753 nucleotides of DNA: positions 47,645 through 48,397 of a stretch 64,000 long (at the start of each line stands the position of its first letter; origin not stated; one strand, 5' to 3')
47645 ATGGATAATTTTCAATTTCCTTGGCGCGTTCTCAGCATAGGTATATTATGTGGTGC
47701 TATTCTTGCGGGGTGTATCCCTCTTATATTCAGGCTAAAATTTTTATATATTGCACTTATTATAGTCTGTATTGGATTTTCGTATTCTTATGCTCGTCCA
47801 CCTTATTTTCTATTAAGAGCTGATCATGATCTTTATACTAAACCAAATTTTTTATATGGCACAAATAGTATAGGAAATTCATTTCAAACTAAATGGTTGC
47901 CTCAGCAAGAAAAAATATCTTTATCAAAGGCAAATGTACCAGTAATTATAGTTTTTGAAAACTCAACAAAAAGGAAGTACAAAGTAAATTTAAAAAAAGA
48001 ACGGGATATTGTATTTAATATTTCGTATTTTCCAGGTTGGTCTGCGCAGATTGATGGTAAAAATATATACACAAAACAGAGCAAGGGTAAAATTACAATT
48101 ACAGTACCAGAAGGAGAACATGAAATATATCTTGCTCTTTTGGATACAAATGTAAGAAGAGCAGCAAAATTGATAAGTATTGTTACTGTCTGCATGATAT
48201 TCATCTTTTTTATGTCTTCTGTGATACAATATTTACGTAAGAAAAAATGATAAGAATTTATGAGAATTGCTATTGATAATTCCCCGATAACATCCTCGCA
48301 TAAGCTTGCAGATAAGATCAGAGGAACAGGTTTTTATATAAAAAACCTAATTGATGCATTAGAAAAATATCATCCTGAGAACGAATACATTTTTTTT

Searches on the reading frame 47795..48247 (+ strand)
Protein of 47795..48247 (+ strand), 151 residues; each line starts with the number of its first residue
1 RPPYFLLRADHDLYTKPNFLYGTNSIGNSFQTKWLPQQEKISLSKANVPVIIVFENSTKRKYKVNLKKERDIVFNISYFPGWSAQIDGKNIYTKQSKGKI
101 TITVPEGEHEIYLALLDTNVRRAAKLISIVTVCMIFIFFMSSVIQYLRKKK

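Call 49: search_protein_families(library=pfam, proteins=[window:47795-48247:+], max_evalue=10)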
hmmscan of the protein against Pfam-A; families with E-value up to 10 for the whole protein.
window:47795-48247:+ (151 aa): 4 families
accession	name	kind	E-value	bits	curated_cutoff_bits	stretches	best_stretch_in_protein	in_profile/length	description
PF09586.16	YfhO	-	6.3e-07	28.6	28.5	1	55-114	761-822/835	Bacterial membrane protein YfhO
PF17456.7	TcpS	-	0.012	15.9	28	1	45-102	98-153/155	Toxin-coregulated pilus protein S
PF18237.6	Tk-SP_N-pro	-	0.017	15.5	26.5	1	44-67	19-42/67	Tk-SP N-propeptide domain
PF02974.19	Inh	-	0.054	14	25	1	32-74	53-95/97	Protease inhibitor Inh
